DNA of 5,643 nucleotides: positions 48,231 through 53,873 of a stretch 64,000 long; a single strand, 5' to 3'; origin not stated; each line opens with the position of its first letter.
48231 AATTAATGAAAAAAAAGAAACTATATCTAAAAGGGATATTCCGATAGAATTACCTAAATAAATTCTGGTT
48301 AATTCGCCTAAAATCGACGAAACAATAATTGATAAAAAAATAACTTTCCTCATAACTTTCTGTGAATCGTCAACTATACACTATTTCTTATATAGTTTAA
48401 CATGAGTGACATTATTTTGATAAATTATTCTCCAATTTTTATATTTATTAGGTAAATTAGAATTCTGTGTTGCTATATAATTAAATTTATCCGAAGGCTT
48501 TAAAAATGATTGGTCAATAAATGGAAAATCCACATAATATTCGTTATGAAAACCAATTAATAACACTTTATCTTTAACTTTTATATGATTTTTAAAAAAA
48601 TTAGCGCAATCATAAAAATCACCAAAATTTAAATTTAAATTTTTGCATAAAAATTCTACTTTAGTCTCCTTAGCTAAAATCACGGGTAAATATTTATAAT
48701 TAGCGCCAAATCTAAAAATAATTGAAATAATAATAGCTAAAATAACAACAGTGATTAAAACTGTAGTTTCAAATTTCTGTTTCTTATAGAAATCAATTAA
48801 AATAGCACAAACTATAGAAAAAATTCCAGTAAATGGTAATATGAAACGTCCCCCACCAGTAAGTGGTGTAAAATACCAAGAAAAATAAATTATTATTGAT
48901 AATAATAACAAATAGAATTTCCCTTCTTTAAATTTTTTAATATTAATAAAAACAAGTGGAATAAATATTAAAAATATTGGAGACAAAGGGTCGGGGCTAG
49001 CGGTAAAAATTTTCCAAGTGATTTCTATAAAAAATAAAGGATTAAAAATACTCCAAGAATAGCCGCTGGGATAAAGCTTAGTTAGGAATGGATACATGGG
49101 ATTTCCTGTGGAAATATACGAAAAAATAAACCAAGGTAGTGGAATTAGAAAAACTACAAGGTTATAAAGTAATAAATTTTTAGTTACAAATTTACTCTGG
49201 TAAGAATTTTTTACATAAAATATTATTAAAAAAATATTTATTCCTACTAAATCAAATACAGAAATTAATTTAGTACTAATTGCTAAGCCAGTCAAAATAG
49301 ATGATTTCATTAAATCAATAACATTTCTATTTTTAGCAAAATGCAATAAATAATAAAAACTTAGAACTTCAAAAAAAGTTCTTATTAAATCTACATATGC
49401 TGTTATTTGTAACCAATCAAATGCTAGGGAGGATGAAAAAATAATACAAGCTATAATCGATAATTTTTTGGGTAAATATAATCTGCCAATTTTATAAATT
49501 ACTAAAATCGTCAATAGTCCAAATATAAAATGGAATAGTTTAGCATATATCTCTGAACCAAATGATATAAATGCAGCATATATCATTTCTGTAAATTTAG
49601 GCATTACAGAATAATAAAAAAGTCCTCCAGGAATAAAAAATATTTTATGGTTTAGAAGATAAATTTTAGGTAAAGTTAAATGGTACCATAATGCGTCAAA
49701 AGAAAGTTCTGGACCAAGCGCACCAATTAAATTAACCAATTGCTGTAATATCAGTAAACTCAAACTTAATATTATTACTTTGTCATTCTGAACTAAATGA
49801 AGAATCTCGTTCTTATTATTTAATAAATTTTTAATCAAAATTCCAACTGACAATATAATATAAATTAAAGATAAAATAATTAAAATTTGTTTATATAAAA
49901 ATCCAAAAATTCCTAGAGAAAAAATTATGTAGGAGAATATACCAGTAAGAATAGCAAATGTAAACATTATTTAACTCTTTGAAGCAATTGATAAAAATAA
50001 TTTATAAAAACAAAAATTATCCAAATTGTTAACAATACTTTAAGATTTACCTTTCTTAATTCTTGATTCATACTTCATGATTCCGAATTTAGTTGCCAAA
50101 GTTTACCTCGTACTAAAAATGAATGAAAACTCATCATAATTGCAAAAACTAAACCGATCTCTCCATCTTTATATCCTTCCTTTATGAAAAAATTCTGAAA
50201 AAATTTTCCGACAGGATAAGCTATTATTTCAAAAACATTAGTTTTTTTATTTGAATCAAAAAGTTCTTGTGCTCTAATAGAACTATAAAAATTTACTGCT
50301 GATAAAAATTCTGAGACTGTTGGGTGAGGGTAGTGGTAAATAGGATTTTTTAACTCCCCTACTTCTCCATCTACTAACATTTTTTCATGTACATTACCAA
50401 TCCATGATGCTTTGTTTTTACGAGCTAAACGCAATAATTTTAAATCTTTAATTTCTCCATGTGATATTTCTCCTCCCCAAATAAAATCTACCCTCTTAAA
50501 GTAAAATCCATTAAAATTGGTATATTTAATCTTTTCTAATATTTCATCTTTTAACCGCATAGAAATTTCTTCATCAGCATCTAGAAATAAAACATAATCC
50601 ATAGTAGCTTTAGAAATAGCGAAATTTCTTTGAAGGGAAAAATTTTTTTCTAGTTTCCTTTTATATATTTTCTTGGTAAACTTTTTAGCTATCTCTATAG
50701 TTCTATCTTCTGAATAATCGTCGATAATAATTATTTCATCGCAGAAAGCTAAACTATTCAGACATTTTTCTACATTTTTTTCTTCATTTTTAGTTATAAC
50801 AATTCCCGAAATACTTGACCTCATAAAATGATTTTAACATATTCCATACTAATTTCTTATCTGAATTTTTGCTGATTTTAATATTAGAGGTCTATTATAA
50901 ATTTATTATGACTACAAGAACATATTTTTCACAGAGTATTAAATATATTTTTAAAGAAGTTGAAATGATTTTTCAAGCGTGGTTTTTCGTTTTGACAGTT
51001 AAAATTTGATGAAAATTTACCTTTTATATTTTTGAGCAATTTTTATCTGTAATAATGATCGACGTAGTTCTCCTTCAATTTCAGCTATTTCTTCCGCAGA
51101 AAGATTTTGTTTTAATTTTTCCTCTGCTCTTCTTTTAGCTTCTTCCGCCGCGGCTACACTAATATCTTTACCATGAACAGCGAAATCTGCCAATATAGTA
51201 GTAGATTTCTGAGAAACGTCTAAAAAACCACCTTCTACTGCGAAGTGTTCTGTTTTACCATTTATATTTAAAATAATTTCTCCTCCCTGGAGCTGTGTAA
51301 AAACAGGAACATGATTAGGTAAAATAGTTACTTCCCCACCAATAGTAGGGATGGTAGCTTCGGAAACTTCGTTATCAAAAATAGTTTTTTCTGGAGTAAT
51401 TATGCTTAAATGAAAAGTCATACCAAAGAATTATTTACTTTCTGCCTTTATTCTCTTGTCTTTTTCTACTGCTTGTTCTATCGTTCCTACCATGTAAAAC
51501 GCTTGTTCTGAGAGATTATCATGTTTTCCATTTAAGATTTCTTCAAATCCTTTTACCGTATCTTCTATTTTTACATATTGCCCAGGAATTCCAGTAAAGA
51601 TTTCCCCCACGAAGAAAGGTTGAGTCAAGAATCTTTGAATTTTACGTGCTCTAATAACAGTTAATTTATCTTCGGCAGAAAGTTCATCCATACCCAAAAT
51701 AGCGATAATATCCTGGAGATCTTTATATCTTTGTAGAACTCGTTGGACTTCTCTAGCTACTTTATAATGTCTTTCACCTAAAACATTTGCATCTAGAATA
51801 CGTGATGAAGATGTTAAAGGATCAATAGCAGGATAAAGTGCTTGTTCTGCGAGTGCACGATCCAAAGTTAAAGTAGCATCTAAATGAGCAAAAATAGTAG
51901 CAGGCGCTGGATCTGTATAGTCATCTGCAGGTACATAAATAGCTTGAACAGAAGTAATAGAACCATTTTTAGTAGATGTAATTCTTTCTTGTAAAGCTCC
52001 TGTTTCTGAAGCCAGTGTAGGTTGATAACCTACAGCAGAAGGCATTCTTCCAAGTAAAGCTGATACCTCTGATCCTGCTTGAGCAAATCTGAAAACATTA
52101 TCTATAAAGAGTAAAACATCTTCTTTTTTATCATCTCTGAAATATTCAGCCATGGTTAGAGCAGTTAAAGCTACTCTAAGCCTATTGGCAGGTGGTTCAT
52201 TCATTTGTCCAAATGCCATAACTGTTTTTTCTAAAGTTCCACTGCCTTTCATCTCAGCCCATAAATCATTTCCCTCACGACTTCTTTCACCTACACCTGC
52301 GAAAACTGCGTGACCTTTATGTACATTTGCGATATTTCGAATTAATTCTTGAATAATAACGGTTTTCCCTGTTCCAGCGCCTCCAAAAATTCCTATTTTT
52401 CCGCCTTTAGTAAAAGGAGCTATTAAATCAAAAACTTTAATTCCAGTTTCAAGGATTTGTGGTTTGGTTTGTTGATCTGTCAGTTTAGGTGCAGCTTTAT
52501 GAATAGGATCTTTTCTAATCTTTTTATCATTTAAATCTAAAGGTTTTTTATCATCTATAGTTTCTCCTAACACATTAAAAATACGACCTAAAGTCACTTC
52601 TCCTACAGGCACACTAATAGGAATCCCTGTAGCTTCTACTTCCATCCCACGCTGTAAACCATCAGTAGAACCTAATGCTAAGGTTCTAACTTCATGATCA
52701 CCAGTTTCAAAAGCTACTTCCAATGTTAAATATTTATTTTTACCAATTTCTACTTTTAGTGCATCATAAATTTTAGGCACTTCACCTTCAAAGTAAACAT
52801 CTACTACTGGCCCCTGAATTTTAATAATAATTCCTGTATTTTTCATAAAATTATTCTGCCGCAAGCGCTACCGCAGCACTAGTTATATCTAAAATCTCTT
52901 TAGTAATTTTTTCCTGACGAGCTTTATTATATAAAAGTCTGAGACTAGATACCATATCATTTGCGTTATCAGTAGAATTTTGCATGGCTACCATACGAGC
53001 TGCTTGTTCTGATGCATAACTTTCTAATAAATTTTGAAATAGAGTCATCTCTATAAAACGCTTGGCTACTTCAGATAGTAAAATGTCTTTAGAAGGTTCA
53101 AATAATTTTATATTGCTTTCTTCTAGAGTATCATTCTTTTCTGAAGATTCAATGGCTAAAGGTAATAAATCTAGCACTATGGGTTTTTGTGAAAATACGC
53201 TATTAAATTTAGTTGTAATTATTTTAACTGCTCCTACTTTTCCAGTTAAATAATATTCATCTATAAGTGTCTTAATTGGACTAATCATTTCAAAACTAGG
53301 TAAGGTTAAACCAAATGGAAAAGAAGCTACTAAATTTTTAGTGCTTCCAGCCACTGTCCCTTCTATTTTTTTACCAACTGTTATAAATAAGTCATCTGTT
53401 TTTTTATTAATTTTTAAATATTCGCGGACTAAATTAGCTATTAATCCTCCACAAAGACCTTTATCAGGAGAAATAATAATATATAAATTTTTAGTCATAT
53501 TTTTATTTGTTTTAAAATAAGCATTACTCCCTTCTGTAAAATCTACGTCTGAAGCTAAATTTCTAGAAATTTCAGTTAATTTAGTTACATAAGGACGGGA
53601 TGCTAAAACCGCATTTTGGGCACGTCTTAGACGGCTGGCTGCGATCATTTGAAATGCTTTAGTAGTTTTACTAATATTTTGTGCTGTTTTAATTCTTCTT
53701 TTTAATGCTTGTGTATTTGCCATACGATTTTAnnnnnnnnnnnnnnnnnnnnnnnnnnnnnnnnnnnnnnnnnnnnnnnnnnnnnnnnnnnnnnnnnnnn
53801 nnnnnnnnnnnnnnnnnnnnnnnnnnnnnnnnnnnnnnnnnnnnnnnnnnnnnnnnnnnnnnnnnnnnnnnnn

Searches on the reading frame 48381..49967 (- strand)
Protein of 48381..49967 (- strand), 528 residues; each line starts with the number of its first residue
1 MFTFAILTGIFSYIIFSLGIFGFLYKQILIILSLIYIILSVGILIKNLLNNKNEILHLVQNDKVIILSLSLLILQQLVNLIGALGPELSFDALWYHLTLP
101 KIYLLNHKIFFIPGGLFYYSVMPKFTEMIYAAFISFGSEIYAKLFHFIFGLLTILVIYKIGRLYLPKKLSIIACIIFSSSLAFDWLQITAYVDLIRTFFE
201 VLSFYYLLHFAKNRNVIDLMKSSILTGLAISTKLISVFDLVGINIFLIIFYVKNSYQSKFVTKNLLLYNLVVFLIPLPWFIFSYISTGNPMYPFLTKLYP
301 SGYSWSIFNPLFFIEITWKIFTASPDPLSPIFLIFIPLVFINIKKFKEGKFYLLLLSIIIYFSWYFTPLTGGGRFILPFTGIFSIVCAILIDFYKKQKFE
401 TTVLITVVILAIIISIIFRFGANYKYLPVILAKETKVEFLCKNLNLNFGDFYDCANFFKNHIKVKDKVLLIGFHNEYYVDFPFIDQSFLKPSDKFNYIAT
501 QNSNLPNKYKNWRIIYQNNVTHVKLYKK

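Call 9: search_protein_families(library=pfam, proteins=[window:48381-49967:-], max_evalue=0.001)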
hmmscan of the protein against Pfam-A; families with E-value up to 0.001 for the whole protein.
window:48381-49967:- (528 aa): 2 families
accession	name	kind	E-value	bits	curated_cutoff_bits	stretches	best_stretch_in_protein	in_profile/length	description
PF13231.12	PMT_2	-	3.6e-10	40.7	26.1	1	138-279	20-160/160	Dolichyl-phosphate-mannose-protein mannosyltransferase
PF09997.14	DUF2238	-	0.00057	20.2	26.4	0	102-188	22-109/140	Predicted membrane protein (DUF2238)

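Call 24: search_protein_families(library=ncbifam, proteins=[window:48381-49967:-], max_evalue=0.01)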
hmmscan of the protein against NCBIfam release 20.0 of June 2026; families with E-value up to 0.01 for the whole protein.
window:48381-49967:- (528 aa): 0 families

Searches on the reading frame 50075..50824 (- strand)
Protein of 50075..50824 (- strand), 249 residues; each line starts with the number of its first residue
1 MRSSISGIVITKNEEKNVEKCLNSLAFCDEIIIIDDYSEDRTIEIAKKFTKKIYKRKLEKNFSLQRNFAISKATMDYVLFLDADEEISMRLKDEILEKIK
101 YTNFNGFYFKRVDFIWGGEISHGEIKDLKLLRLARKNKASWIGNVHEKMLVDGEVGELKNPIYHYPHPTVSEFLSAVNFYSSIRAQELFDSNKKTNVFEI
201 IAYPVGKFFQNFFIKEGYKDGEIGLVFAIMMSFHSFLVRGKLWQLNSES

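Call 78: search_protein_families(library=pfam, proteins=[window:50075-50824:-], max_evalue=0.001)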
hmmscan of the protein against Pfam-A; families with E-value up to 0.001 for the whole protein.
window:50075-50824:- (249 aa): 3 families
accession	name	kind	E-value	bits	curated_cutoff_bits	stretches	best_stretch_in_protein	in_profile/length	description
PF00535.33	Glycos_transf_2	-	1.4e-21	77.6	23.3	1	8-122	3-126/168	Glycosyl transferase family 2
PF10111.15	Glyco_tranf_2_2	-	1.1e-06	28.7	27.3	1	11-96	6-103/276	Glycosyltransferase like family 2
PF13704.12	Glyco_tranf_2_4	-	0.00052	20.9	27.5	0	26-87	17-84/98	Glycosyl transferase family 2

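Call 79: search_solved_structures(query=window:50075-50821:-, max_evalue=0.001)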
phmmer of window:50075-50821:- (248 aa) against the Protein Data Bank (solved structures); distinct sequences matched with E-value up to 0.001: 9.
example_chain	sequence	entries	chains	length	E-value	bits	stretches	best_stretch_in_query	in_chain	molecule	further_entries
22ao_A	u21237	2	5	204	1.7e-18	70.9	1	3-167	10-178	GmaR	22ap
7msp_A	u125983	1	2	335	2.7e-10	44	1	6-103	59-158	SPbeta prophage-derived glycosyltransferase SunS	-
7msn_A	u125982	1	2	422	3.3e-10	43.7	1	6-103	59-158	SPbeta prophage-derived glycosyltransferase SunS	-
7msk_A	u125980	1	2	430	6.3e-08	36.2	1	4-85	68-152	Glyco_trans_2-like domain-containing protein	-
5tze_C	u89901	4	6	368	1.7e-07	34.8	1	5-92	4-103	Glycosyl transferase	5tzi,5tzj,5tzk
5tz8_A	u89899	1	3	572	3.2e-07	33.9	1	5-92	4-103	Glycosyl transferase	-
6h1j_A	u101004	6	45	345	6.3e-05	26.4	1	27-96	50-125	Probable ss-1,3-N-acetylglucosaminyltransferase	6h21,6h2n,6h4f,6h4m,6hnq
5mlz_A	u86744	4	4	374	0.0003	24.2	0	4-100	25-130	Dolichol monophosphate mannose synthase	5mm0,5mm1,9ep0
6p61_A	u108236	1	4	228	0.00067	23.1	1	3-97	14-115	Glycosyltransferase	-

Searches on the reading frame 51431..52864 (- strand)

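Call 78: search_protein_families(library=pfam, proteins=[window:51431-52864:-], max_evalue=0.001)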
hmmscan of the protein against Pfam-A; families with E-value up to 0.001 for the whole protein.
window:51431-52864:- (477 aa): 3 families
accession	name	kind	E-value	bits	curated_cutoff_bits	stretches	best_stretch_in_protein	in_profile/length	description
PF00006.31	ATP-synt_ab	-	3.9e-73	246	29.5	1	141-354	1-213/213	ATP synthase alpha/beta family, nucleotide-binding domain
PF02874.29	ATP-synt_ab_N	-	4.3e-18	66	20.9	1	13-80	1-69/69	ATP synthase alpha/beta family, beta-barrel domain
PF22919.1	ATP-synt_VA_C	-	5.4e-16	58.9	24.7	1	360-439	6-87/101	C-terminal domain of V and A type ATP synthase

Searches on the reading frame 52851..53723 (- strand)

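Call 78: search_protein_families(library=pfam, proteins=[window:52851-53723:-], max_evalue=0.001)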
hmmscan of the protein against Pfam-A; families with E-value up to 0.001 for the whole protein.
window:52851-53723:- (290 aa): 1 family
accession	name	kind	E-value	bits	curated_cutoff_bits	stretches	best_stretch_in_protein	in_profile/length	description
PF00231.24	ATP-synt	-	1.3e-73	248.6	39.9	1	4-287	2-285/285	ATP synthase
